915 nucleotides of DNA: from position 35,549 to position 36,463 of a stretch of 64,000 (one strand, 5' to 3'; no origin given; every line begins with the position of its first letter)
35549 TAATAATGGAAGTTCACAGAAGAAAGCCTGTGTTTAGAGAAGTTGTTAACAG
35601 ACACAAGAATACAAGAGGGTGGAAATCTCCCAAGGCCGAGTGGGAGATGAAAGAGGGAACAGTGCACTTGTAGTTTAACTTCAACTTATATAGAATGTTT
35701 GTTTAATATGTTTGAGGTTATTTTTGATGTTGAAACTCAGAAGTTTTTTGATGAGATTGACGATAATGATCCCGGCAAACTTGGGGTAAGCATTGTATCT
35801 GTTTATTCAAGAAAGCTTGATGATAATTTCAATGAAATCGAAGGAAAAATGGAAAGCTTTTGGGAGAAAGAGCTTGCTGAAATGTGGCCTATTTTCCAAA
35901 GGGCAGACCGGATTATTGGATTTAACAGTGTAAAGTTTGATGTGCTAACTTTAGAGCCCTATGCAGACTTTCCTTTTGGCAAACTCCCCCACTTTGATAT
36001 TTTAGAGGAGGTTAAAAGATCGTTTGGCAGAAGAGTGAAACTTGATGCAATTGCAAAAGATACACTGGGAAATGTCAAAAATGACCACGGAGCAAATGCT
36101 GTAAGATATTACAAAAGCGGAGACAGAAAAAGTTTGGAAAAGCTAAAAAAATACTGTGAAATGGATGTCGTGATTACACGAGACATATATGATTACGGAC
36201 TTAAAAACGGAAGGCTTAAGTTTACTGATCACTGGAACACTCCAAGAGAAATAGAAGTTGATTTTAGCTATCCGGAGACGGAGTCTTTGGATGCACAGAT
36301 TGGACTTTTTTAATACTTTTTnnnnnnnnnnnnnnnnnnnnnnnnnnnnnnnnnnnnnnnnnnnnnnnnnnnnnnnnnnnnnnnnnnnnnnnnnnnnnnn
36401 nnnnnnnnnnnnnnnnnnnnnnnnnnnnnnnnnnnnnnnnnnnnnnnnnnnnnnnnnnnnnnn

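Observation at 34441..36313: Two-nuclease module: PD-(D/E)xK (RecB-like DYK motif) protein plus stand-alone DEDDy 3'-5' exonuclease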

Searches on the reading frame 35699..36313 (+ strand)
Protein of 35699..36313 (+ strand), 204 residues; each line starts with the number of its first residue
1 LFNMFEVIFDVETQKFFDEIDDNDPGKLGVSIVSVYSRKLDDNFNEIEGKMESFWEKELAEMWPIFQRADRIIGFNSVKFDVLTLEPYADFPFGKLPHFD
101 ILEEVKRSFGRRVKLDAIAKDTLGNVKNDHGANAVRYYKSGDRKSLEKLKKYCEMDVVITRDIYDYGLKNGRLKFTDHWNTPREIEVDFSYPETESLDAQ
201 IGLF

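Call 3: search_protein_families(library=pfam, proteins=[window:35699-36313:+], max_evalue=1)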
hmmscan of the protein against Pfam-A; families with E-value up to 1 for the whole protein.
window:35699-36313:+ (204 aa): 3 families
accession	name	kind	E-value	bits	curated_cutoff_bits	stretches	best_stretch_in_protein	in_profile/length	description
PF13482.12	RNase_H_2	-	2.7e-12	47.4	22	1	8-166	2-163/165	RNase_H superfamily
PF10108.15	DNA_pol_B_exo2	-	0.00017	21.8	24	1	98-164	105-170/213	Predicted 3'-5' exonuclease related to the exonuclease domain of PolB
PF01612.26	DNA_pol_A_exo1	-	0.004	17.4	23.6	1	75-165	81-166/173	3'-5' exonuclease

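Call 4: search_protein_families(library=ncbifam, proteins=[window:35699-36313:+], max_evalue=1)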
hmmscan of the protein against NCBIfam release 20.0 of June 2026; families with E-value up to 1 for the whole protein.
window:35699-36313:+ (204 aa): 0 families

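Call 5: search_protein_families(library=padloc, proteins=[window:35699-36313:+], max_evalue=1)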
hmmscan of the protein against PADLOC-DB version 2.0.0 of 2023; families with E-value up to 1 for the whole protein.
window:35699-36313:+ (204 aa): 1 family
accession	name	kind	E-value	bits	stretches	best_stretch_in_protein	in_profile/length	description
PDLC01247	DEDDh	-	0.0047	15.6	1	55-133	59-128/139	"CAS-I,CAS-II,CAS-III,CAS-IV,CAS-V,CAS-VI; associated"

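Call 6: search_protein_families(library=phrogs, proteins=[window:35699-36313:+], max_evalue=1)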
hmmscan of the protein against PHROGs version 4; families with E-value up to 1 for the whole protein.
window:35699-36313:+ (204 aa): 3 families
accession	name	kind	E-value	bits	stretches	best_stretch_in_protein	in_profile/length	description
phrog_403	-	DNA, RNA and nucleotide metabolism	8.4e-18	65.3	1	8-167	69-246/321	DNA polymerase exonuclease subunit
phrog_17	-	DNA, RNA and nucleotide metabolism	6.7e-07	28.6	1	2-165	668-822/1445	DNA polymerase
phrog_20941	-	unknown function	0.28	12.6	1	128-190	18-77/119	-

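Call 9: search_solved_structures(query=window:35699-36313:+, max_evalue=1)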
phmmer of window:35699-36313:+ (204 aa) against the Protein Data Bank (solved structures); distinct sequences matched with E-value up to 1: 3.
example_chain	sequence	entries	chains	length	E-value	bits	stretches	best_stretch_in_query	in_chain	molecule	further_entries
3iay_A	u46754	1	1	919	0.096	15.5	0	98-159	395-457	DNA polymerase delta catalytic subunit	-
7kc0_A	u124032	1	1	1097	0.14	15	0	98-159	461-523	DNA polymerase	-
6p1h_A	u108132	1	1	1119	0.15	14.9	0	98-159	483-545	DNA polymerase delta catalytic subunit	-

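Call 13: find_homologous_proteins(query=window:35699-36313:+, max_evalue=0.001)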
Query window:35699-36313:+ (204 aa): 1584 proteins with E <= 0.001 among 1807 candidates; the best 120 are listed.
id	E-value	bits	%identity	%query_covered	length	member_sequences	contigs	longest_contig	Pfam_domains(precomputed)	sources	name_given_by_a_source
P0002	1.1e-131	455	100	99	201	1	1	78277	PF13482.13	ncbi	-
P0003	3.0e-96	339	74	99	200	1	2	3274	PF13482.13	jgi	jgi:DEAD/DEAH box helicase domain-containing protein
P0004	1.4e-94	334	75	99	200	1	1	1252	PF13482.13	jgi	jgi:DEAD/DEAH box helicase domain-containing protein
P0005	1.7e-87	310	68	98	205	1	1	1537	PF13482.13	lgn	-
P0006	4.9e-86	306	66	98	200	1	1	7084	PF13482.13,PF10108.16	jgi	-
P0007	2.2e-85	303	67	98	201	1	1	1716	PF13482.13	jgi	jgi:DEAD/DEAH box helicase domain-containing protein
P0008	9.1e-85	301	68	99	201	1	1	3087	PF13482.13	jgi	-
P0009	1.7e-84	301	65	100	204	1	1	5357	PF13482.13,PF10108.16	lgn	-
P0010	2.7e-84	300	67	99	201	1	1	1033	PF13482.13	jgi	-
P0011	3.2e-84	300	66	93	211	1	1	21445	PF13482.13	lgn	-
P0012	3.3e-84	300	67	99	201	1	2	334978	PF13482.13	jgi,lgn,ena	jgi:DEAD/DEAH box helicase domain-containing protein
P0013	3.3e-84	300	65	100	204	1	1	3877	PF13482.13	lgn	-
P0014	4.5e-84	299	68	99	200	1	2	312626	PF13482.13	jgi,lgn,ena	jgi:DEAD/DEAH box helicase domain-containing protein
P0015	5.6e-84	299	63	98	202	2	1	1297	PF13482.13,PF10108.16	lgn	-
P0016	1.9e-83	297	67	98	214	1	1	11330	PF13482.13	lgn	-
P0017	2.1e-83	297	67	92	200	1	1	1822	PF13482.13,PF10108.16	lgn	-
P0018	4.5e-83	296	65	98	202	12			PF13482.13,PF10108.16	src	-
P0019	6.1e-83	296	67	93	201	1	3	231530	PF13482.13,PF10108.16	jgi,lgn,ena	-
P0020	7.5e-83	295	67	98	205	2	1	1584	PF13482.13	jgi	jgi:uncharacterized protein YprB with RNaseH-like and TPR domain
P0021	1.5e-82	294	63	100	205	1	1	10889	PF13482.13,PF10108.16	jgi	jgi:DEAD/DEAH box helicase domain-containing protein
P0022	2.9e-82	293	67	92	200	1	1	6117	PF13482.13,PF10108.16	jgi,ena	-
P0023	3.4e-82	293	69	92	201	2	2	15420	PF01612.27,PF13482.13,PF10108.16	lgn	-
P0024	3.6e-82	293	66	98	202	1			PF13482.13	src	-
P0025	4.8e-82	293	66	98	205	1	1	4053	PF13482.13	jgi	jgi:DEAD/DEAH box helicase domain-containing protein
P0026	6.1e-82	292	66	99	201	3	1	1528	PF13482.13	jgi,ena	-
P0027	8.4e-82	292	63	98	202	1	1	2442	PF13482.13,PF10108.16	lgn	-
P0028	1.0e-81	292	66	98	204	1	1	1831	PF13482.13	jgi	jgi:DEAD/DEAH box helicase domain-containing protein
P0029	1.2e-81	291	66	99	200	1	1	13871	PF13482.13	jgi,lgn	jgi:DEAD/DEAH box helicase domain-containing protein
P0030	1.8e-81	291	63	100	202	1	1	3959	PF13482.13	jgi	jgi:DEAD/DEAH box helicase domain-containing protein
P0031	1.8e-81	291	65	100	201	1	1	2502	PF13482.13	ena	-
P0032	2.1e-81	291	65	99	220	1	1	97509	PF13482.13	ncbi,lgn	-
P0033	2.2e-81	290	64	100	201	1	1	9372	PF13482.13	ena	-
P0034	2.7e-81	290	66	98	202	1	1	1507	PF13482.13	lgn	-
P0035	3.7e-81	290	65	98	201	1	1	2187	PF13482.13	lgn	-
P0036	3.8e-81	290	65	98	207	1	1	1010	PF13482.13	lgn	-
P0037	5.6e-81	289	66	98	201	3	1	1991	PF13482.13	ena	-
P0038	8.0e-81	289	62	100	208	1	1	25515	PF13482.13,PF10108.16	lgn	-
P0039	1.1e-80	288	65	98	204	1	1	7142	PF13482.13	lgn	-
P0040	1.4e-80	288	65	98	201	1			PF13482.13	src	-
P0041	1.5e-80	288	65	98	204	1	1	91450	PF13482.13,PF10108.16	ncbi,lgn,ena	-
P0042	1.8e-80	287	65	98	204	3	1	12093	PF13482.13,PF10108.16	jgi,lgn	jgi:DEAD/DEAH box helicase domain-containing protein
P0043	2.0e-80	287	62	98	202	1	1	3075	PF13482.13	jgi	jgi:DEAD/DEAH box helicase domain-containing protein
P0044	2.1e-80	287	63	98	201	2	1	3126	PF13482.13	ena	-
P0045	3.2e-80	287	65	98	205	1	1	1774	PF13482.13,PF10108.16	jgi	jgi:DEAD/DEAH box helicase domain-containing protein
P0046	3.7e-80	286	64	98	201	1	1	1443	PF13482.13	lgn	-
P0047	3.8e-80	286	64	99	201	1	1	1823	PF13482.13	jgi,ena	-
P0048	3.8e-80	286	66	98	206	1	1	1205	PF13482.13,PF10108.16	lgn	-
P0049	4.2e-80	286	65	98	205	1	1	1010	PF13482.13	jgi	jgi:DEAD/DEAH box helicase domain-containing protein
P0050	5.0e-80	286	61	99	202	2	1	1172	PF13482.13,PF10108.16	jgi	jgi:DEAD/DEAH box helicase domain-containing protein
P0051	5.9e-80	286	63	98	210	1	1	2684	PF13482.13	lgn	-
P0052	5.9e-80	286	65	98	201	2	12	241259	PF13482.13,PF10108.16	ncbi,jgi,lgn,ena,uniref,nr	ncbi:MAG: DEAD/DEAH box helicase domain protein [Microgenomates group bacterium GW2011_GWC1_37_8]|un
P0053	6.2e-80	286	62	100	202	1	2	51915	PF13482.13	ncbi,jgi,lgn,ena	-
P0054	6.7e-80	286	64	99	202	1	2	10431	PF13482.13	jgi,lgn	-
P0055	7.3e-80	285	64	98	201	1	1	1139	PF13482.13,PF10108.16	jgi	jgi:DEAD/DEAH box helicase domain-containing protein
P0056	7.4e-80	285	64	99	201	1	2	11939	PF13482.13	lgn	-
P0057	9.0e-80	285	61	99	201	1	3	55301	PF13482.13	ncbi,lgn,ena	-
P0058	9.3e-80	285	64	99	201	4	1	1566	PF13482.13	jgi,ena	-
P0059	9.4e-80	285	63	98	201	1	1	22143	PF13482.13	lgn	-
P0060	1.0e-79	285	64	100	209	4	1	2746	PF13482.13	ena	-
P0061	1.1e-79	285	64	98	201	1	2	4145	PF13482.13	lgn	-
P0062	1.2e-79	285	64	98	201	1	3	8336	PF13482.13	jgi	jgi:DEAD/DEAH box helicase domain-containing protein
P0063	1.2e-79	285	63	100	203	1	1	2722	PF13482.13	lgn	-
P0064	1.4e-79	285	62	99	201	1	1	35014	PF13482.13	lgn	-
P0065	1.5e-79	284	65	98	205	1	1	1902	PF13482.13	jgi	jgi:DEAD/DEAH box helicase domain-containing protein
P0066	1.5e-79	284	64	99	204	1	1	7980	PF13482.13,PF10108.16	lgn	-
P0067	1.6e-79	284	64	99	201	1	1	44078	PF13482.13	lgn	-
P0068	1.6e-79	284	64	98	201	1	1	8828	PF13482.13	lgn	-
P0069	1.8e-79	284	64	98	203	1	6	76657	PF13482.13,PF10108.16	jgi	jgi:hypothetical protein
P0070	1.9e-79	284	65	98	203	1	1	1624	PF13482.13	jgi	-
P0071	1.9e-79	284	65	98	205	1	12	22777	PF13482.13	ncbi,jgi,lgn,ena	-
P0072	2.0e-79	284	65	99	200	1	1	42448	PF13482.13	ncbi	-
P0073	2.3e-79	284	64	98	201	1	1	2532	PF13482.13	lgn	-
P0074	2.7e-79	284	63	100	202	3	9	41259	PF13482.13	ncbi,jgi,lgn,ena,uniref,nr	ncbi:hypothetical protein A2955_02155 [Candidatus Woesebacteria bacterium RIFCSPLOWO2_01_FULL_37_19]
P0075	3.3e-79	283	62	100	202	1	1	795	PF13482.13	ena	-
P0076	3.8e-79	283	62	98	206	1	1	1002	PF13482.13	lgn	-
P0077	4.1e-79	283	62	98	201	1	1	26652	PF13482.13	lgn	-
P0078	4.9e-79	283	65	93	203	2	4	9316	PF13482.13,PF10108.16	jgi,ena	-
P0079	5.0e-79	283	63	99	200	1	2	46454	PF13482.13,PF10108.16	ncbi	-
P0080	5.3e-79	283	64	98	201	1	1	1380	PF13482.13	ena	-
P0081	5.5e-79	283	61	99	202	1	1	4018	PF13482.13,PF10108.16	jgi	jgi:DEAD/DEAH box helicase domain-containing protein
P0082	6.1e-79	282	64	98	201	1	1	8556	PF13482.13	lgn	-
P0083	7.2e-79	282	63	98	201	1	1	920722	PF13482.13,PF10108.16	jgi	jgi:DEAD/DEAH box helicase domain-containing protein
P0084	8.3e-79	282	62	98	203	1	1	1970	PF01612.27,PF13482.13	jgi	jgi:DEAD/DEAH box helicase domain-containing protein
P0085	1.1e-78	282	62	99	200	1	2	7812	PF13482.13,PF10108.16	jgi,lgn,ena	-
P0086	1.1e-78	282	65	98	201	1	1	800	PF13482.13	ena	-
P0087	1.2e-78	282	61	98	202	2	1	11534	PF13482.13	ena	-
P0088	1.3e-78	281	62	98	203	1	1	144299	PF13482.13,PF10108.16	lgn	-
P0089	1.5e-78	281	64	98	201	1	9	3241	PF13482.13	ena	-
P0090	1.5e-78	281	64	98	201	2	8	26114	PF01612.27,PF13482.13,PF10108.16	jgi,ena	-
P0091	1.5e-78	281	64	98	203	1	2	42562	PF01612.27,PF13482.13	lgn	-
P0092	1.6e-78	281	64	98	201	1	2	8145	PF13482.13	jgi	jgi:DEAD/DEAH box helicase domain-containing protein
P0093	2.1e-78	281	63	99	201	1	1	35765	PF13482.13,PF10108.16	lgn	-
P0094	2.3e-78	281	61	98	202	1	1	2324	PF13482.13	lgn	-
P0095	2.4e-78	280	65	94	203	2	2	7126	PF13482.13,PF10108.16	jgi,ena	-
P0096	2.6e-78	280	64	98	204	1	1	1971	PF13482.13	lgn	-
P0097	2.8e-78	280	63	99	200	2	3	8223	PF13482.13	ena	-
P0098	3.6e-78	280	61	98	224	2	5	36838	PF13482.13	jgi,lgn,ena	jgi:DEAD/DEAH box helicase domain-containing protein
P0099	4.3e-78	280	63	97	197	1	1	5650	PF13482.13,PF10108.16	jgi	jgi:DEAD/DEAH box helicase domain-containing protein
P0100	4.6e-78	280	64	99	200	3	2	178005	PF13482.13,PF10108.16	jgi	jgi:DEAD/DEAH box helicase domain-containing protein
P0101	5.0e-78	279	63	98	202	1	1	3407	PF13482.13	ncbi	-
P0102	6.1e-78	279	63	99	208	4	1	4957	PF13482.13,PF10108.16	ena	-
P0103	6.1e-78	279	62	100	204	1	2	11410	PF13482.13,PF10108.16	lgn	-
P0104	6.5e-78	279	62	99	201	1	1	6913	PF13482.13,PF10108.16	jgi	-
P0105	7.7e-78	279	63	98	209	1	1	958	PF13482.13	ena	-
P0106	7.9e-78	279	64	98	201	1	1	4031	PF13482.13,PF10108.16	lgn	-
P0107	8.3e-78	279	63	99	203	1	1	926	PF13482.13,PF10108.16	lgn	-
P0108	8.4e-78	279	61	99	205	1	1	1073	PF13482.13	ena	-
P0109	8.5e-78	279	62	100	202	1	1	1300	PF13482.13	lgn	-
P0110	1.0e-77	278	60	100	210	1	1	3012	PF13482.13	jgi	jgi:hypothetical protein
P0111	1.1e-77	278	63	99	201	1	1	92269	PF13482.13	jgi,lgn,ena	-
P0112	1.1e-77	278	63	98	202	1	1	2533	PF13482.13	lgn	-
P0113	1.2e-77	278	62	99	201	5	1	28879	PF13482.13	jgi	jgi:DEAD/DEAH box helicase domain-containing protein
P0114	1.2e-77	278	62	99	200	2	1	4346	PF13482.13,PF10108.16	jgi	jgi:DEAD/DEAH box helicase domain-containing protein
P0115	1.2e-77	278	61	100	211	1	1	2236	PF13482.13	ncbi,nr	ncbi:ribonuclease H-like domain-containing protein [Patescibacteria group bacterium]|nr:ribonuclease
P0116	1.3e-77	278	62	98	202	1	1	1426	PF13482.13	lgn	-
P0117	1.4e-77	278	62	98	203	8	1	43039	PF13482.13,PF10108.16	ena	-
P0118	1.4e-77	278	63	94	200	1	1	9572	PF13482.13,PF10108.16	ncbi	-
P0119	1.5e-77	278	61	98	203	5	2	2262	PF01612.27,PF13482.13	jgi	jgi:DEAD/DEAH box helicase domain-containing protein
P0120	1.6e-77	278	61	99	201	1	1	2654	PF13482.13,PF10108.16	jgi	jgi:DEAD/DEAH box helicase domain-containing protein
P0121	1.7e-77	278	61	100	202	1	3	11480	PF13482.13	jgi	jgi:DEAD/DEAH box helicase domain-containing protein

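Call 16: find_encoding_contigs(protein=P0002, flank=10000, max_places=3)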
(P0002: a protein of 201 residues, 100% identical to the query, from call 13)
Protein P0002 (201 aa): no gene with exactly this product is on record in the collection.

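Call 17: find_encoding_contigs(protein=P0012, flank=6000, max_places=2)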
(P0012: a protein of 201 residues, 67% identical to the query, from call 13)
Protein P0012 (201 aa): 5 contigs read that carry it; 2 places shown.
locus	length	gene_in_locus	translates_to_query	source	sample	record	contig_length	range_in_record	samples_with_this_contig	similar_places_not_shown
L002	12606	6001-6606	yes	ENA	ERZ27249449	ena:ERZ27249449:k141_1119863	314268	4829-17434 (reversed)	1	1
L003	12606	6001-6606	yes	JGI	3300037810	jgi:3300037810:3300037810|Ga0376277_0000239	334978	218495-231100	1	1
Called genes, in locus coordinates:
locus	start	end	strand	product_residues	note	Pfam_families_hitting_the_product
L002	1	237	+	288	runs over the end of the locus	PF00768:Peptidase_S11, PF13354:Beta-lactamase2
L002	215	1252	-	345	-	-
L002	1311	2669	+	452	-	PF00749:tRNA-synt_1c, PF19269:Anticodon_2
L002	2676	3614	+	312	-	-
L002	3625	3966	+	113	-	-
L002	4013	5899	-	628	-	-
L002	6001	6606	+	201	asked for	PF13482:RNase_H_2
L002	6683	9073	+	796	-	PF00690:Cation_ATPase_N (weak), PF00122:E1-E2_ATPase, PF00702:Hydrolase, PF13246:Cation_ATPase, PF00689:Cation_ATPase_C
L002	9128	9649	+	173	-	-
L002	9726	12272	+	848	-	PF00690:Cation_ATPase_N, PF00122:E1-E2_ATPase, PF00702:Hydrolase, PF00689:Cation_ATPase_C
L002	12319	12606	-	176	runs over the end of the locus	-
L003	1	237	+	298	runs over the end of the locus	PF00768:Peptidase_S11, PF13354:Beta-lactamase2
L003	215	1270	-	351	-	-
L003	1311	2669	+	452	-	PF00749:tRNA-synt_1c, PF19269:Anticodon_2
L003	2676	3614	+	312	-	-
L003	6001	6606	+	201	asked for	PF13482:RNase_H_2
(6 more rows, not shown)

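Call 18: find_encoding_contigs(protein=P0006, flank=6000, max_places=2)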
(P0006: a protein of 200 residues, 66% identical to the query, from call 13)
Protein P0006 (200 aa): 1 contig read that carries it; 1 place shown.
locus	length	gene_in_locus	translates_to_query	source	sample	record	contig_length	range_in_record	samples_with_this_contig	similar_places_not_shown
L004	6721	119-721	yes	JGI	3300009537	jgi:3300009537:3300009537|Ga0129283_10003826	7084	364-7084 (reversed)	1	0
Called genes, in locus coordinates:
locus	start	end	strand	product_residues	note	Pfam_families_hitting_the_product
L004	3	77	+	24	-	?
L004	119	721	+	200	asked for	PF13482:RNase_H_2, PF10108:DNA_pol_B_exo2 (faint)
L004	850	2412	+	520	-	-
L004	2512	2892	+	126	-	PF00689:Cation_ATPase_C (weak), PF05656:DUF805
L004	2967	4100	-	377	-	PF09903:DUF2130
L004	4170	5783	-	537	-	PF00092:VWA, PF13519:VWA_2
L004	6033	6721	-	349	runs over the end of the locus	?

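Call 28: find_related_loci(query=window:35708-36310:+, collection=genome_contigs, flank=5000)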
Query window:35708-36310:+ (201 aa) in genome_contigs; peptide patterns used: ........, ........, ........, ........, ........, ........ (x = any residue, [..] = any of these).
139 stretches matched a pattern; 85 encode a relative of the query (tblastn E <= 1e-3); the best 80 are kept; 80 distinct loci.
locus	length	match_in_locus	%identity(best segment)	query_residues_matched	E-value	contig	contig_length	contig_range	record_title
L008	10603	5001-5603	65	1-201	2e-87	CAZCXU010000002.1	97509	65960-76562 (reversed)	MAG TPA_asm: uncultured Gammaproteobacteria bacterium isolate SRP170004_co1_29 genome assembly, contig: NODE_240_length_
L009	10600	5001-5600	60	1-201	7e-81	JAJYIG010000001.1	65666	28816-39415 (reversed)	MAG: bacterium isolate DBS2-1.bin114 NODE_708_length_65666_cov_4.045988, whole genome shotgun sequence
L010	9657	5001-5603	60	1-201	6e-81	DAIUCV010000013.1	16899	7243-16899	MAG TPA_asm: Patescibacteria group bacterium isolate CTOTU14580 NODE_289_length_16899_cov_7.138506, whole genome shotgun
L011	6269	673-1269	59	3-201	2e-80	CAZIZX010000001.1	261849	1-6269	MAG TPA_asm: uncultured Gammaproteobacteria bacterium isolate binchicken_co39_640 genome assembly, contig: NODE_19_lengt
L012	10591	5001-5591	62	1-197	1e-80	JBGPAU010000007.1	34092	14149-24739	MAG: Patescibacteria group bacterium isolate OBJ_0618_130150_121 k141_2996572_length_34092_cov_14.0000, whole genome sho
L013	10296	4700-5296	61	2-200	2e-80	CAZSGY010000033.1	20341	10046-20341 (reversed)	MAG TPA_asm: uncultured Gammaproteobacteria bacterium isolate binchicken_co169_197 genome assembly, contig: k99_604276,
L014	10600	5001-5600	61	2-201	4e-80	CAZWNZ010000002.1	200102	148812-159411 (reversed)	MAG TPA_asm: uncultured Gammaproteobacteria bacterium isolate SRP192927_co3_839 genome assembly, contig: NODE_33_length_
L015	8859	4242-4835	59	3-201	5e-79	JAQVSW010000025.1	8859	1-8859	MAG: Candidatus Shapirobacteria bacterium isolate STF1_283 NODE_26536_length_8859_cov_9.773591_Sandtown_F1, whole genome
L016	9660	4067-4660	60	3-201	9e-79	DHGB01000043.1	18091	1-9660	MAG TPA_asm: Candidatus Shapirobacteria bacterium UBA4809 UBA4809_contig_30195, whole genome shotgun sequence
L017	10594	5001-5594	58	3-201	2e-78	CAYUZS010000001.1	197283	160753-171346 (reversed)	MAG TPA_asm: uncultured Gammaproteobacteria bacterium isolate SRP294416_co1_374 genome assembly, contig: NODE_25_length_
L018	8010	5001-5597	58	3-201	1e-78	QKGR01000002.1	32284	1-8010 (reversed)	MAG: Candidatus Shapirobacteria bacterium isolate SZUA-533 scaffold_2807, whole genome shotgun sequence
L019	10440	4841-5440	60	1-201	2e-78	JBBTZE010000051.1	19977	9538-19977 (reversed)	MAG: Patescibacteria group bacterium isolate H51-bin069_1 H51_bin069_1_000000000051, whole genome shotgun sequence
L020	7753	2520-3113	60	3-201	3e-78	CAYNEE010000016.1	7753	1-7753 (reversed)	MAG TPA_asm: uncultured Gammaproteobacteria bacterium isolate binchicken_co117_38 genome assembly, contig: NODE_16357_le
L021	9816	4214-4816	60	1-201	5e-78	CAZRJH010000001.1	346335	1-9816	MAG TPA_asm: uncultured Gammaproteobacteria bacterium isolate SRP342105_co1_321 genome assembly, contig: NODE_16_length_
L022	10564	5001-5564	65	3-190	5e-78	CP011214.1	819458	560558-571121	MAG: Candidatus Woesebacteria bacterium GW2011_GWF1_31_35 chromosome, complete genome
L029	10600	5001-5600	58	2-201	2e-77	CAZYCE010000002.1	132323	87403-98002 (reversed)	MAG TPA_asm: uncultured Gammaproteobacteria bacterium isolate binchicken_co220_61 genome assembly, contig: NODE_36_lengt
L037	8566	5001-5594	60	3-201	5e-76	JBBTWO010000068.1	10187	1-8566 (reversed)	MAG: Patescibacteria group bacterium isolate H41-bin046_1 H41_bin046_1_000000000068, whole genome shotgun sequence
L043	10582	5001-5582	59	1-194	4e-75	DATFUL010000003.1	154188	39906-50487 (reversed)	MAG TPA_asm: Patescibacteria group bacterium isolate SMAG_U9436 k141_2511072, whole genome shotgun sequence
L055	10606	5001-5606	54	3-201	1e-71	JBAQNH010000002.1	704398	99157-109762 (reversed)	MAG: Microgenomates group bacterium isolate MFD12002_ilm_asm_bin66 k127_42490, whole genome shotgun sequence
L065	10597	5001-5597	55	2-201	1e-69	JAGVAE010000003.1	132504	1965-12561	MAG: Candidatus Woesebacteria bacterium isolate DeMMO6_57 c_000000002905, whole genome shotgun sequence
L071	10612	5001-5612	53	3-201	4e-66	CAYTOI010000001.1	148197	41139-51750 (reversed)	MAG TPA_asm: uncultured Pseudomonadales bacterium isolate SRP278252_co2_194 genome assembly, contig: NODE_128_length_148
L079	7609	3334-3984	49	3-201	2e-61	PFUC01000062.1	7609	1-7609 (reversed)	MAG: Candidatus Collierbacteria bacterium CG_4_9_14_3_um_filter_43_16 CG_4_9_14_3_um_filter_150_scaffold_13736_c, whole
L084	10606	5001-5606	56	3-201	2e-70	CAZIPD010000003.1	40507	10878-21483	MAG TPA_asm: uncultured Pseudomonadales bacterium isolate SRP062349_co2_3 genome assembly, contig: NODE_574_length_40507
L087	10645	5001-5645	49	3-201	3e-61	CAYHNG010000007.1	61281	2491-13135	MAG TPA_asm: uncultured Pseudomonadales bacterium isolate ERP119705_co13_615 genome assembly, contig: NODE_571_length_61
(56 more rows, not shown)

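Call 52: search_protein_families(library=pfam, proteins=[L013:7035-7946:+], max_evalue=1)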
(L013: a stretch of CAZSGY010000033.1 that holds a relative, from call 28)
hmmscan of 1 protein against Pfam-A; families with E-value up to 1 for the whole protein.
L013:7035-7946:+ (304 aa): 4 families
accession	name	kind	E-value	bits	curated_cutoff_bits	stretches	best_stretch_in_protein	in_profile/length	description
PF12705.13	PDDEXK_1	-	4.4e-26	92.8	22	1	37-267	2-230/247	PD-(D/E)XK nuclease superfamily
PF01930.23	Cas_Cas4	-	3.8e-05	24.3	22.7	1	170-268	51-149/160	Domain of unknown function DUF83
PF08696.17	Dna2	-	0.013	15.6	22.4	1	37-88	56-101/204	DNA replication factor Dna2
PF12684.13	DUF3799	-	0.17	12.1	26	1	38-88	1-45/233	PDDEXK-like domain of unknown function (DUF3799)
